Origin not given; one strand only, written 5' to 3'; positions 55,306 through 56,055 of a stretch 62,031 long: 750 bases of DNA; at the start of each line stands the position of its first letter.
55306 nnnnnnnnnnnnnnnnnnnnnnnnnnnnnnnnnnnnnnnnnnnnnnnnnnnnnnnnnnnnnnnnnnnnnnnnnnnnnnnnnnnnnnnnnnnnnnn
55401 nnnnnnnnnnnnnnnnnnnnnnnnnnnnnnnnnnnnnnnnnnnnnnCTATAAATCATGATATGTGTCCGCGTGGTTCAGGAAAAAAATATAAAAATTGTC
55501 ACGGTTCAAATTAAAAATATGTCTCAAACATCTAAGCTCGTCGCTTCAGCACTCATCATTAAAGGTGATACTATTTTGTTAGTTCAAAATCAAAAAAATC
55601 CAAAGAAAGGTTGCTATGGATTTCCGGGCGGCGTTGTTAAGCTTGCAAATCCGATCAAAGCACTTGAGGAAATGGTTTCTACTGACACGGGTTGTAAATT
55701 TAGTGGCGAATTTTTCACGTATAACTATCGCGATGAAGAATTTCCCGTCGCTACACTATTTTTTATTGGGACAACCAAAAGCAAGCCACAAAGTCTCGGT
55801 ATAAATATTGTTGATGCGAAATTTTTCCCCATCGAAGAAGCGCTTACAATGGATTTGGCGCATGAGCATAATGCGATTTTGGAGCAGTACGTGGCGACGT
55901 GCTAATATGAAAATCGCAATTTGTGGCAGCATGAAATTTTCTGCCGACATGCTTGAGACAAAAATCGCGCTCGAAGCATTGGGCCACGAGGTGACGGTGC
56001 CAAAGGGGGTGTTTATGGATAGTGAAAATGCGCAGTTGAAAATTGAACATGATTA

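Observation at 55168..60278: Co-directional nucleotide-centric gene cluster between secA and secD: best candidate for an undescribed system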

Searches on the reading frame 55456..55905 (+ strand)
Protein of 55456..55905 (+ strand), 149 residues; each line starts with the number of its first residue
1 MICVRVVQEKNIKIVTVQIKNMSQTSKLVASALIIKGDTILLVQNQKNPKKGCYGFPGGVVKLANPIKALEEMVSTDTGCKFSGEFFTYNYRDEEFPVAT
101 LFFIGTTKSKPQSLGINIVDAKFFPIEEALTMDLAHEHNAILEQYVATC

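Call 3: search_protein_families(library=pfam, max_evalue=0.01, proteins=[window:55456-55905:+])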
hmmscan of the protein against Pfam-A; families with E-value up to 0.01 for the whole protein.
window:55456-55905:+ (149 aa): 1 family
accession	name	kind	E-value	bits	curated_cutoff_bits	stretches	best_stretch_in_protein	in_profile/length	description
PF00293.34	NUDIX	-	0.00015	22.2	21.1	1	28-143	4-132/134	NUDIX domain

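Call 8: search_protein_families(library=ncbifam, max_evalue=0.01, proteins=[window:55519-55905:+])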
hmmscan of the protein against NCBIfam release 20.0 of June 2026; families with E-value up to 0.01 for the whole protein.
window:55519-55905:+ (128 aa): 3 families
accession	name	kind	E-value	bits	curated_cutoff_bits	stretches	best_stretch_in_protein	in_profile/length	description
NF050029.2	TransRepNtr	equivalog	0.0012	18.3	400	0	18-123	37-151/245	ADPR responsive transcriptional repressor NtrR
NF003788.0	PRK05379.1-5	equivalog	0.0032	16.8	354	0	8-44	215-251/351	bifunctional nicotinamide-nucleotide adenylyltransferase/Nudix hydroxylase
NF003785.0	PRK05379.1-1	equivalog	0.0084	15.3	418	1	9-46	206-243/347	bifunctional nicotinamide-nucleotide adenylyltransferase/Nudix hydroxylase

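Call 9: search_protein_families(library=padloc, max_evalue=0.01, proteins=[window:55519-55905:+])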
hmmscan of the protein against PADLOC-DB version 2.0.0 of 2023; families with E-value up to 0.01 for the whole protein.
window:55519-55905:+ (128 aa): 1 family
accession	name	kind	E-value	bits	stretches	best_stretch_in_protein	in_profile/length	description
PDLC04899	PDC-S07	-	0.00013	19.6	1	6-124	7-128/135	-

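Call 10: search_protein_families(library=phrogs, max_evalue=0.001, proteins=[window:55519-55905:+])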
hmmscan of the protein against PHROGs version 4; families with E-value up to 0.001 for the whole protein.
window:55519-55905:+ (128 aa): 1 family
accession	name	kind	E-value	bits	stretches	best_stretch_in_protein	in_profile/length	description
phrog_1198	-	other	5.8e-07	30.5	0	5-40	37-73/253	MutT/NUDIX hydrolase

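Call 12: search_solved_structures(query=window:55519-55905:+, max_evalue=1, show_alignments=2)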
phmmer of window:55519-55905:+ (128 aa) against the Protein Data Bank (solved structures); distinct sequences matched with E-value up to 1: 7.
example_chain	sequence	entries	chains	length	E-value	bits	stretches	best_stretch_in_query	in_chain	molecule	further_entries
4dyw_A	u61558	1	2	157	0.0004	23.8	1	8-47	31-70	MutT/NUDIX family protein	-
3gz8_A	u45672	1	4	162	0.003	20.9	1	19-123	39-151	MutT/nudix family protein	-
3gz5_A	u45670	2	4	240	0.0079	19.6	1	19-123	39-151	MutT/nudix family protein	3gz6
1jrk_A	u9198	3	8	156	0.015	18.7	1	7-74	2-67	Nudix homolog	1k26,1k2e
2qjt_B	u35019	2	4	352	0.15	15.5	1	8-46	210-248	Nicotinamide-nucleotide adenylyltransferase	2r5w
3exq_A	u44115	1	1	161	0.17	15.3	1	5-67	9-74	NUDIX family hydrolase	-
3i7u_A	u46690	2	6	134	0.22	14.9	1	9-110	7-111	AP4A hydrolase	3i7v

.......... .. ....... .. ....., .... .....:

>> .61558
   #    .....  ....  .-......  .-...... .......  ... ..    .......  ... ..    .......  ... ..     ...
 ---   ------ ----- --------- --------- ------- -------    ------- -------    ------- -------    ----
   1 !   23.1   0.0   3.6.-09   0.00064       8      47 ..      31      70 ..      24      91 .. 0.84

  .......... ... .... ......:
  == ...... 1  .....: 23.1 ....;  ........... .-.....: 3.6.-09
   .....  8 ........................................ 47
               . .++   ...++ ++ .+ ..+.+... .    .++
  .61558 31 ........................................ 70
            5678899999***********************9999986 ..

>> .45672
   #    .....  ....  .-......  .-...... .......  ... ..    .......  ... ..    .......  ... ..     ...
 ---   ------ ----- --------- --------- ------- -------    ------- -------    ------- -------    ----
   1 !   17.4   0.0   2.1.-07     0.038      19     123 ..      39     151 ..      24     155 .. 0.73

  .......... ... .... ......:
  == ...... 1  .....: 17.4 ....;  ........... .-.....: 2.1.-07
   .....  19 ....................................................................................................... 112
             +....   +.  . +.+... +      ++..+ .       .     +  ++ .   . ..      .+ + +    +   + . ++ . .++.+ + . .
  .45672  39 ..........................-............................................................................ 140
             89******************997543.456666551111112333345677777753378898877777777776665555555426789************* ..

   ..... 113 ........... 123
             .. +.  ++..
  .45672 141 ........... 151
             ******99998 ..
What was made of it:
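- On Nudix hydrolase: PDB Nudix matches down to 4e-4 (call 12).
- The best Nudix matches are NrtR- and NadM-type ADP-ribose-binding Nudix proteins, though the matches are weak (calls 8, 12).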

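Call 88: search_protein_representatives(protein=window:55519-55905:+)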
Query: 128 residues. Proteins with E-value up to 0.001 (for the whole library): 69; up to 1e-10: 14; up to 1e-30: 1. The best 69 are listed.
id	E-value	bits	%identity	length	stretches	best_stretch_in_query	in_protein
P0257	2.2e-56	205.4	74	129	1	1-126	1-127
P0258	2.4e-21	92.3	43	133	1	4-125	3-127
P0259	1.0e-18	83.9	40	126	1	5-125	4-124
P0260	6.6e-17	78.0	39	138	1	6-124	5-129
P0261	1.8e-16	76.6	35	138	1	4-127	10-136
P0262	2.6e-15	72.8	56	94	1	6-85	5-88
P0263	2.5e-14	69.7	37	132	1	5-122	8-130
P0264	3.1e-14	69.4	34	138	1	5-125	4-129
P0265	7.2e-13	65.0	46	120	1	4-83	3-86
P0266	3.3e-12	62.8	35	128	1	7-124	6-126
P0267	1.8e-11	60.4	34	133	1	12-125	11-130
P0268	2.0e-11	60.3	35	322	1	16-125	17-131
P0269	2.4e-11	60.1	37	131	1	5-124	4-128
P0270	4.5e-11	59.2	33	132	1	6-124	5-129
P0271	1.4e-09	54.3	38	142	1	5-125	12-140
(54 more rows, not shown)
